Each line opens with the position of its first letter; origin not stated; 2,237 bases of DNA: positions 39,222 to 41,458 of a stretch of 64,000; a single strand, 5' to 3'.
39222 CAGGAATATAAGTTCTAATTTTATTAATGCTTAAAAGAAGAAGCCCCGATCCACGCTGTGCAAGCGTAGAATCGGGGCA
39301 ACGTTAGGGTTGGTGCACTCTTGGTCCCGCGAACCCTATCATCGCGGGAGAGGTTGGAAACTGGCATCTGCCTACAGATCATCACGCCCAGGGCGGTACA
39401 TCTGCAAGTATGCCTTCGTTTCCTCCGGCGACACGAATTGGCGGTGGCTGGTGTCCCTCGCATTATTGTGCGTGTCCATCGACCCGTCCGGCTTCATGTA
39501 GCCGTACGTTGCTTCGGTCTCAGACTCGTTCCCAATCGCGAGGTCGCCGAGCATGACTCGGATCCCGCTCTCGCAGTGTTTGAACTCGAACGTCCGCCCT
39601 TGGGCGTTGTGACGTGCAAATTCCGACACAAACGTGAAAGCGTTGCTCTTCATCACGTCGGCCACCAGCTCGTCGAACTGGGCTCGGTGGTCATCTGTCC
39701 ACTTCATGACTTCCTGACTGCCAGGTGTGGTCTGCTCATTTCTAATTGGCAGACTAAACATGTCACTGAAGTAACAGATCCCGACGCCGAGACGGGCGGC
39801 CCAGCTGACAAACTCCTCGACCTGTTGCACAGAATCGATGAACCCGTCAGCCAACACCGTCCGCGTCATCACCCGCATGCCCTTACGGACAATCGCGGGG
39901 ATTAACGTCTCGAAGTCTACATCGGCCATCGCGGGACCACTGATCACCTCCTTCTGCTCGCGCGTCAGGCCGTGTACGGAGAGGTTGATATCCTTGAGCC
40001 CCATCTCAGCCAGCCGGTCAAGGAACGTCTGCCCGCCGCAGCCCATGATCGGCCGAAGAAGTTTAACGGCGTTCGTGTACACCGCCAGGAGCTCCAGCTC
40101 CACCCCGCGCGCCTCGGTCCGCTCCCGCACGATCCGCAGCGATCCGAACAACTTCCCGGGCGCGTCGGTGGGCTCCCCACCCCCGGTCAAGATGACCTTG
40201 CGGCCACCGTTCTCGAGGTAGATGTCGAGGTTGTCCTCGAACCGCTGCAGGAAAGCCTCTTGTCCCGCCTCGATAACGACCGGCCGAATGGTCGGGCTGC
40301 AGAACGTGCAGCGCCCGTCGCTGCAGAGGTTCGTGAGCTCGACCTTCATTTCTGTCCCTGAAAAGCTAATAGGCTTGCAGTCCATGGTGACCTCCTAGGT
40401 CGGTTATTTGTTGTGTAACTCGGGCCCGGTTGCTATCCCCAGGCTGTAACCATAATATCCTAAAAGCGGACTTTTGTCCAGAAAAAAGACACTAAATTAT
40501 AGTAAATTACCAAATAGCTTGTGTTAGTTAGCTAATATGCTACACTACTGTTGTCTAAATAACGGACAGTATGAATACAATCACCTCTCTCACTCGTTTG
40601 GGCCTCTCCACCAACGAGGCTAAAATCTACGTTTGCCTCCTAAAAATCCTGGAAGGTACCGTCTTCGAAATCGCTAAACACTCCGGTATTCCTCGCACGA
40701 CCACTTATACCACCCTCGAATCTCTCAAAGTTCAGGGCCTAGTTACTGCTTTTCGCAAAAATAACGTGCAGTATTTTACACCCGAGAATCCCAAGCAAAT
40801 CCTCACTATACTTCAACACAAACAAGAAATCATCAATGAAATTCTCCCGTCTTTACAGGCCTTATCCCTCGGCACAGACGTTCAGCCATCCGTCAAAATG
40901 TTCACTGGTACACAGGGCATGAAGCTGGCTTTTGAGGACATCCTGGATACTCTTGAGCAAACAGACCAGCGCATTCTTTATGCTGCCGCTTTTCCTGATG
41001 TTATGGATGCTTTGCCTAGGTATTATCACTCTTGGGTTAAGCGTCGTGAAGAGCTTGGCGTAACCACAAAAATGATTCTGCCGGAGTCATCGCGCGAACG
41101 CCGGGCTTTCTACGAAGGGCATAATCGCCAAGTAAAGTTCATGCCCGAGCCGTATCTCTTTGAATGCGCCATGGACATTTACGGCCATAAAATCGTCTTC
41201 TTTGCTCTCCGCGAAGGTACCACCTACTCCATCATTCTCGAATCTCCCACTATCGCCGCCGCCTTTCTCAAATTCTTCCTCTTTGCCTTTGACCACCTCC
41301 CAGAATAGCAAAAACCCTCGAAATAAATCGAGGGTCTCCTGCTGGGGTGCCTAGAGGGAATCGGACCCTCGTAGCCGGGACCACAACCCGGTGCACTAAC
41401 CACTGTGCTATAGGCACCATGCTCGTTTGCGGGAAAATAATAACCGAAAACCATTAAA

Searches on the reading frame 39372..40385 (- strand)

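Call 61: search_protein_families(library=pfam, proteins=[window:39372-40385:-], max_evalue=0.001)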
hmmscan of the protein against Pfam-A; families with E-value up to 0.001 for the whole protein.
window:39372-40385:- (337 aa): 1 family
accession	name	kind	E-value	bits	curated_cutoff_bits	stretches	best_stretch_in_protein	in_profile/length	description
PF04055.27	Radical_SAM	-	1.8e-10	41.7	29.5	1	16-184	2-156/166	Radical SAM superfamily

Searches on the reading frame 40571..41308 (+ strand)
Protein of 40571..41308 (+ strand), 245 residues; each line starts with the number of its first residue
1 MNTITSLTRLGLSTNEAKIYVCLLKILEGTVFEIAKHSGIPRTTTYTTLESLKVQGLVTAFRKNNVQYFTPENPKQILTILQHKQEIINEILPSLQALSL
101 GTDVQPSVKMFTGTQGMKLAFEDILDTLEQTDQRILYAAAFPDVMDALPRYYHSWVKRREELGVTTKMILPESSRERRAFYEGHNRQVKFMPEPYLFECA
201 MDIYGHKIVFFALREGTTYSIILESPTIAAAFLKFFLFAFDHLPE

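Call 61: search_protein_families(library=pfam, proteins=[window:40571-41308:+], max_evalue=0.001)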
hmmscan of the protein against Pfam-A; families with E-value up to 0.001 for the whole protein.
window:40571-41308:+ (245 aa): 2 families
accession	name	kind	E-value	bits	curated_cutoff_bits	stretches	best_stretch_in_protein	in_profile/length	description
PF01978.25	TrmB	-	5.8e-14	52.1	25.6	1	7-68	1-62/68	Sugar-specific transcriptional regulator TrmB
PF09339.16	HTH_IclR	-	2.2e-05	24.5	22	1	30-59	20-49/52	IclR helix-turn-helix domain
